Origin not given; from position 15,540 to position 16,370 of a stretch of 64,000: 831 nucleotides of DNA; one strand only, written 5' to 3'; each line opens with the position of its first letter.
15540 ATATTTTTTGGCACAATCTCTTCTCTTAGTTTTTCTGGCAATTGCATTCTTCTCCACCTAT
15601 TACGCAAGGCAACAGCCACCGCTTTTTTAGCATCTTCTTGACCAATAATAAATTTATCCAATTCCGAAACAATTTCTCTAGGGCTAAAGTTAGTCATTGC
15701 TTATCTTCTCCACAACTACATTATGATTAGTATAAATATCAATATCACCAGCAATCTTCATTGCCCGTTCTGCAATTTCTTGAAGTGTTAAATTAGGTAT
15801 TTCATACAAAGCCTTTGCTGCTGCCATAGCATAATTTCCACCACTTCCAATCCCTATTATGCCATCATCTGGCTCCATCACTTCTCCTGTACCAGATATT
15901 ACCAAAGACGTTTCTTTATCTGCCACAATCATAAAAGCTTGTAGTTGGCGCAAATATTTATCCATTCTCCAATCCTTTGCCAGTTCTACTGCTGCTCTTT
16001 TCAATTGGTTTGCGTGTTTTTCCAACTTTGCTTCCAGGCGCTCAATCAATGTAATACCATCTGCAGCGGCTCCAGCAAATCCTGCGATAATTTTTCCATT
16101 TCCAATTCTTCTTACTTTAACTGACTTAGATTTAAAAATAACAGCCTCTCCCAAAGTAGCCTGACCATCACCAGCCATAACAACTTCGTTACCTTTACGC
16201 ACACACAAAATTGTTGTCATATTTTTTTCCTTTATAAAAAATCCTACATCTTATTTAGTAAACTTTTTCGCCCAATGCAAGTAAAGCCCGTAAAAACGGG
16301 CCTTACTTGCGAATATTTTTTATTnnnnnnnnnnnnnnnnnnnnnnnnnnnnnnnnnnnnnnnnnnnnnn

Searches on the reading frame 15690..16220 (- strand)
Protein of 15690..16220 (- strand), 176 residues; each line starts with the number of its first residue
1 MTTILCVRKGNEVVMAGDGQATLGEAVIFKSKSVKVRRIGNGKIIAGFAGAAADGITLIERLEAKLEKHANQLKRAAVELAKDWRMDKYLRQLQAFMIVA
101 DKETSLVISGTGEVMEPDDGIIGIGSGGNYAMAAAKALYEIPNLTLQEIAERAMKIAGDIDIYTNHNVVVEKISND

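Call 26: search_protein_families(library=pfam, proteins=[window:15690-16220:-], max_evalue=0.000001)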
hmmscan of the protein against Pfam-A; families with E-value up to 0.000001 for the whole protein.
window:15690-16220:- (176 aa): 1 family
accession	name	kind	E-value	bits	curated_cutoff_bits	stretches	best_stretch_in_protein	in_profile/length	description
PF00227.31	Proteasome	-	1.2e-23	84.1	22.4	1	2-172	5-188/189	Proteasome subunit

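Call 72: find_related_loci(query=window:15693-16220:-, collection=metagenome_contigs, flank=600)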
Query window:15693-16220:- (176 aa) in metagenome_contigs; peptide patterns used: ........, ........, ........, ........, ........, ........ (x = any residue, [..] = any of these).
600 stretches matched a pattern (row limit reached: there are more); 530 encode a relative of the query (tblastn E <= 1e-3); the best 80 are kept; 80 distinct loci.
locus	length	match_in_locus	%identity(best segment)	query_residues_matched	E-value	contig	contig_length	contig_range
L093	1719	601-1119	88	1-173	1e-86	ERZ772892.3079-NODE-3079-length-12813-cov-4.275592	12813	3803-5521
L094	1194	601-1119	88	1-173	2e-89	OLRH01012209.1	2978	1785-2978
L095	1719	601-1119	88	1-173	1e-86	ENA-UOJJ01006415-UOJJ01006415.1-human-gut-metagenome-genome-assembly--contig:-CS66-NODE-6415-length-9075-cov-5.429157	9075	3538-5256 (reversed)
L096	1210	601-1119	88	1-173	2e-89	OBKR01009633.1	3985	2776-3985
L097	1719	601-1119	88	1-173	1e-86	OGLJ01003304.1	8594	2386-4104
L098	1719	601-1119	88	1-173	1e-86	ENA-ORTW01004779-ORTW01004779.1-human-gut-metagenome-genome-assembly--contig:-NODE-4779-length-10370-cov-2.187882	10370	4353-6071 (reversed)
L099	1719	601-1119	88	1-173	1e-86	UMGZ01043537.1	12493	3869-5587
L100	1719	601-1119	88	1-173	1e-86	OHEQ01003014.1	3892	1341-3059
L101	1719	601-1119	88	1-173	1e-86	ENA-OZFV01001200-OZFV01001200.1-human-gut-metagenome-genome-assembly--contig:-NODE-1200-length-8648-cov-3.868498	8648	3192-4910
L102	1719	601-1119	90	1-173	8e-86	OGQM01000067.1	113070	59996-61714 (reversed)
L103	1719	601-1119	88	1-173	1e-84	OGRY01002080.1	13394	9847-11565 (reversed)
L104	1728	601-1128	86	1-176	2e-84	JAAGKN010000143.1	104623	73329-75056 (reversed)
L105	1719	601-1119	88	1-173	1e-84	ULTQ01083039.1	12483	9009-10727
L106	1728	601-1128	86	1-176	5e-83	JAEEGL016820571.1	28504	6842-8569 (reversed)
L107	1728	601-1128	84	1-176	8e-82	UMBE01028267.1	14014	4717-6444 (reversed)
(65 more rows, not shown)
